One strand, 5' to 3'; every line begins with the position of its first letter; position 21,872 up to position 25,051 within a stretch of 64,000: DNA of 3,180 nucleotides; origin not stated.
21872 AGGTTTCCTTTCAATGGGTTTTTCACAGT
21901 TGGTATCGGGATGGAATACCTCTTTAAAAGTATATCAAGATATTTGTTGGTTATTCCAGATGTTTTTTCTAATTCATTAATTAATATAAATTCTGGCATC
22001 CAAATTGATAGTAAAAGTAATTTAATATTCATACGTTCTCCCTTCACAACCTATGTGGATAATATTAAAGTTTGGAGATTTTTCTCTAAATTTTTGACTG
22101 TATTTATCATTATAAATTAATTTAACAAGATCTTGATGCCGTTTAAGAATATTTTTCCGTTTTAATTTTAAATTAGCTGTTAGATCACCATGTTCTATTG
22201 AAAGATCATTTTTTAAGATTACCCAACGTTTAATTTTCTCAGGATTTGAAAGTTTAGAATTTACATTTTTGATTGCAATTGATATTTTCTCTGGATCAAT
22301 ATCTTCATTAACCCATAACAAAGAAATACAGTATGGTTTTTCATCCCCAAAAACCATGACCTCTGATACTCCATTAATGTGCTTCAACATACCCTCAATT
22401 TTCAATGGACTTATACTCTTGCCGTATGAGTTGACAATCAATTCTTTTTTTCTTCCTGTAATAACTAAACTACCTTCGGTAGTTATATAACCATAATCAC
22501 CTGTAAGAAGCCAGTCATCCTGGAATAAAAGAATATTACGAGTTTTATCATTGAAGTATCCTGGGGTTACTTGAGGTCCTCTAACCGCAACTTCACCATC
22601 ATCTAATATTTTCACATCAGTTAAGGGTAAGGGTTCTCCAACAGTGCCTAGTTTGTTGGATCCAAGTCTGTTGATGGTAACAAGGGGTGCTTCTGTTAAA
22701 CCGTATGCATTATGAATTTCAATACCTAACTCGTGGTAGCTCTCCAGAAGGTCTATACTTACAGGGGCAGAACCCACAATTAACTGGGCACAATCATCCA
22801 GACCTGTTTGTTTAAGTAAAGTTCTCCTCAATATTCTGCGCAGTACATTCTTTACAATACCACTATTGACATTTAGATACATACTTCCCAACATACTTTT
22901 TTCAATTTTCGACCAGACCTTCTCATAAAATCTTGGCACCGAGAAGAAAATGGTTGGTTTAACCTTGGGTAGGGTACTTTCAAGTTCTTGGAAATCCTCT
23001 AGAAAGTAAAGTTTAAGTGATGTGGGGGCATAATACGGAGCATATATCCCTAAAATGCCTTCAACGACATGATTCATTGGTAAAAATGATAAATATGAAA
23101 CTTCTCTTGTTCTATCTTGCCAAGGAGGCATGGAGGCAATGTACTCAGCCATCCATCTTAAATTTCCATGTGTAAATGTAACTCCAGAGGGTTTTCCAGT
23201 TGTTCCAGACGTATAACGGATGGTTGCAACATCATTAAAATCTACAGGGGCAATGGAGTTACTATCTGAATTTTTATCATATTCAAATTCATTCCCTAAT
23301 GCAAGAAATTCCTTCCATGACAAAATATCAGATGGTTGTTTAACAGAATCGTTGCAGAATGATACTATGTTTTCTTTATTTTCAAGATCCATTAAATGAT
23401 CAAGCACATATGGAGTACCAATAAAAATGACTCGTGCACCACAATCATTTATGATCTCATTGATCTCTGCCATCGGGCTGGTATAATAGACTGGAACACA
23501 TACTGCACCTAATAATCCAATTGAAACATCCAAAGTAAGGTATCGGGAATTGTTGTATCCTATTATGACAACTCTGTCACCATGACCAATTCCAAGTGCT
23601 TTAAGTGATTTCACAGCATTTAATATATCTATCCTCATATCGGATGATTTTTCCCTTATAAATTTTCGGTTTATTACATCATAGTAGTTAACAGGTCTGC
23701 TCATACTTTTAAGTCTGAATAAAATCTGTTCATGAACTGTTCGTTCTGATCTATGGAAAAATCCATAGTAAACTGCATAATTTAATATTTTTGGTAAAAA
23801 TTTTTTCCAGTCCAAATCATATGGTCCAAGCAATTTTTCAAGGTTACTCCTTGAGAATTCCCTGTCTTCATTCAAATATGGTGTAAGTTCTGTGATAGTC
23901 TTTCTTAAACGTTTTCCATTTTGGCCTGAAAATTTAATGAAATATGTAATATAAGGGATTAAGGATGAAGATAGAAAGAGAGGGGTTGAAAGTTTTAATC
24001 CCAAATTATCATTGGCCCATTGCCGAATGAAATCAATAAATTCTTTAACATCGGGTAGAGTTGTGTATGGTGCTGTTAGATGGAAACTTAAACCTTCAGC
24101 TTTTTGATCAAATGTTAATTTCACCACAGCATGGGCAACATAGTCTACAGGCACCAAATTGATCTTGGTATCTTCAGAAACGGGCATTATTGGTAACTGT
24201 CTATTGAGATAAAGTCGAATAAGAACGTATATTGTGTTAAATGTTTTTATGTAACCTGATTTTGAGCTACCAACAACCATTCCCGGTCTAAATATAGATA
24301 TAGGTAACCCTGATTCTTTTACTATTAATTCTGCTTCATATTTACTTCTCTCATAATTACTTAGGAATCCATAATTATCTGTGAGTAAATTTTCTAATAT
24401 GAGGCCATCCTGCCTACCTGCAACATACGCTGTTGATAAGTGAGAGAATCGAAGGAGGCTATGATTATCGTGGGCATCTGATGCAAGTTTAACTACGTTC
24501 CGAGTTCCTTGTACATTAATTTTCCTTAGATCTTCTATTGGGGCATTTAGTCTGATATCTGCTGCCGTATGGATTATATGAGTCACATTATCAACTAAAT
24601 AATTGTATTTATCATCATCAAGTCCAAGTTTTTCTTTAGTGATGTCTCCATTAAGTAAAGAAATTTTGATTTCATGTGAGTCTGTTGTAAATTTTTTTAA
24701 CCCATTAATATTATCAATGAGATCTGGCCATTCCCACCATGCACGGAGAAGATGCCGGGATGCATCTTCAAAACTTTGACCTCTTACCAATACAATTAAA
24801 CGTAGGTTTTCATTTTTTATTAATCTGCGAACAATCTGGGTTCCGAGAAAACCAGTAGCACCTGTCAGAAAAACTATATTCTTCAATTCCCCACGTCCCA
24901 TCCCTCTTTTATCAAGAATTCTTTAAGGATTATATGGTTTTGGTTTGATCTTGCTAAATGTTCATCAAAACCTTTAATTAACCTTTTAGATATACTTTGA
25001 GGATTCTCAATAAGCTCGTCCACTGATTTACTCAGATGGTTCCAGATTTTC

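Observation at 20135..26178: Compact 4-gene operon combining pyruvyl-transferase-like, reductase-adenylase fusion, V4R/ATC-hydrolase-like and GMC flavoprotein genes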

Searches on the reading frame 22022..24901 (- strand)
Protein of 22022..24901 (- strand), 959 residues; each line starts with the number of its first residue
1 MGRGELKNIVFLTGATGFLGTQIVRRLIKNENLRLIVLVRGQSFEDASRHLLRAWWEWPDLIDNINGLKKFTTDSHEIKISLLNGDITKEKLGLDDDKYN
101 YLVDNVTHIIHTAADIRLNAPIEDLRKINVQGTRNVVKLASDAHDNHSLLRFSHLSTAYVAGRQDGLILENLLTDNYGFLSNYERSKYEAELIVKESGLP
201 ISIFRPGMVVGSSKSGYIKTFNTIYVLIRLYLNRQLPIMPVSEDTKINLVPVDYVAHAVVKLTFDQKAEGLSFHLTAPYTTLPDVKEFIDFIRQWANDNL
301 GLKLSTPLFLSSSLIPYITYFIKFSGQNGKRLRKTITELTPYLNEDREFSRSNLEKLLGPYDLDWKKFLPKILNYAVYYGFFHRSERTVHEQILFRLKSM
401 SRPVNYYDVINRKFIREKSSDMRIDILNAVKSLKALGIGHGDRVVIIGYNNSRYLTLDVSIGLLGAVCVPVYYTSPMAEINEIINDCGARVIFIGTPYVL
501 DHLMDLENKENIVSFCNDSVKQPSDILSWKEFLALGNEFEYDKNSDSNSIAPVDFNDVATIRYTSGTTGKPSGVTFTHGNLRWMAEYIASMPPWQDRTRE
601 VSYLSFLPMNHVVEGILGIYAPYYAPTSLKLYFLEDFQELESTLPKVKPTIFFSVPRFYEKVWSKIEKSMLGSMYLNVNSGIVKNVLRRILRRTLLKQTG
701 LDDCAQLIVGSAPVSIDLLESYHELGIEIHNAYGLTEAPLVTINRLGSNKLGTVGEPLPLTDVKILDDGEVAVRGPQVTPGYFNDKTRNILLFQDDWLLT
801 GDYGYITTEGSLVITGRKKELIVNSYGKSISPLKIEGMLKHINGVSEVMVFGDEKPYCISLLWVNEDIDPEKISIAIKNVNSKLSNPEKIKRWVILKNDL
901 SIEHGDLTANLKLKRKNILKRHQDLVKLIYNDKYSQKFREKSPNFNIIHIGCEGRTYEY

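Call 3: search_protein_families(library=pfam, proteins=[window:22022-24901:-], max_evalue=0.01)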
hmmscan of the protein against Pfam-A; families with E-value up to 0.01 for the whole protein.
window:22022-24901:- (959 aa): 8 families
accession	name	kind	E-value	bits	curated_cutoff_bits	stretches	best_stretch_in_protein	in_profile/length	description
PF07993.18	NAD_binding_4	-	4.5e-56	190.3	20.1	1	12-258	1-257/258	Male sterility protein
PF00501.34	AMP-binding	-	3.4e-55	187.8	29.9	1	431-783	36-384/384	AMP-binding enzyme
PF01370.27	Epimerase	-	7.7e-15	55.4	20.9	1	10-215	1-177/240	NAD dependent epimerase/dehydratase family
PF01073.25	3Beta_HSD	-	7.3e-10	38.8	22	1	12-197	2-160/280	3-beta hydroxysteroid dehydrogenase/isomerase family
PF23562.2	AMP-binding_C_3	-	2e-08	35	20.8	1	821-932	3-122/124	AMP-binding enzyme C-terminal domain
PF04321.23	RmlD_sub_bind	-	1.7e-05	24.5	27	1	124-222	73-164/287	RmlD substrate binding domain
PF13460.12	NAD_binding_10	-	0.00013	22.3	27.2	0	135-218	76-155/184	NAD(P)H-binding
PF16363.11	GDP_Man_Dehyd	-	0.0037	17.2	27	0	12-195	2-165/332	GDP-mannose 4,6 dehydratase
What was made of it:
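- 24128..24868 (-): Reductase domain of RA (NAD_binding_4, aa 12-258), with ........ and Y183-x3-K187. PF07993 at 4.5e-56 (call 3).
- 22106..23611 (-): Adenylation (AMP-binding) domain plus C-terminal subdomain of RA (aa 431-932). Contains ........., NAYGLTE, TGD and GRKKE motifs. PF00501 at 3.4e-55 and PF23562 at 2e-8 (call 3).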

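Call 4: search_protein_families(library=ncbifam, proteins=[window:22022-24901:-], max_evalue=0.01)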
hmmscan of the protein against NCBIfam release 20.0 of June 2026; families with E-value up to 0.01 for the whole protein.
window:22022-24901:- (959 aa): 110 families (the best 25 are shown)
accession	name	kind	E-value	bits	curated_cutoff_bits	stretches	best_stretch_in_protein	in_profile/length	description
NF038343.1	ligase_FadD11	exception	1.9e-66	224.7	950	3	430-670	42-269/585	fatty acid--CoA ligase FadD11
NF004837.0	PRK06187.1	subfamily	1.9e-63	214.5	476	2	430-666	47-278/531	long-chain-fatty-acid--CoA ligase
NF041592.1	carboxyl_red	equivalog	8.1e-53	179.4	1300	2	430-936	91-625/1160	carboxylic acid reductase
TIGR01746.1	Thioester-redct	subfamily_domain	5.4e-52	177.2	213.35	1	10-300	2-284/371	thioester reductase domain-containing protein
NF005539.0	PRK07201.1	equivalog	1.9e-46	159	549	1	11-281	4-253/657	SDR family oxidoreductase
NF005801.1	PRK07656.1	equivalog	6.9e-42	143.7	657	2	706-852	283-436/500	FadD3 family acyl-CoA ligase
NF004114.0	PRK05605.1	equivalog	4.2e-41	140.9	766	3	685-854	321-504/575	long-chain-fatty-acid--CoA ligase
NF038078.1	NRPS_MxcG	equivalog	1e-39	135.7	2300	1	8-284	1083-1346/1442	myxochelin non-ribosomal peptide synthetase MxcG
TIGR01923.1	menE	equivalog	4.5e-39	134.5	330.15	2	682-854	207-383/442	o-succinylbenzoate--CoA ligase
NF052269.1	Staph_lig_FadD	equivalog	7e-39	133.5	650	2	689-856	252-430/499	long-chain-fatty-acid--CoA ligase FadD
NF002966.0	PRK03640.1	equivalog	8.2e-39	133.5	556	2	682-855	235-418/483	o-succinylbenzoate--CoA ligase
NF005702.0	PRK07514.1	subfamily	6.2e-37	127.1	558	2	688-854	256-435/506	malonyl-CoA synthase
NF006182.0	PRK08316.1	subfamily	2.2e-34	118.8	663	2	428-613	48-225/523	fatty acyl-CoA synthetase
NF005307.0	PRK06839.1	equivalog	4.2e-34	118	748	2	684-855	246-429/496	o-succinylbenzoate--CoA ligase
TIGR03443.1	alpha_am_amid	equivalog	5.2e-31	106.9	1030.1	1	8-270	973-1239/1390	L-aminoadipate-semialdehyde dehydrogenase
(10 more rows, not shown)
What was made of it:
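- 24128..24868 (-): TIGR01746 at 5e-52 (call 4).
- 22106..23611 (-): Best NCBIfam hits are FadD11 and long-chain-fatty-acid-CoA ligase (call 4).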
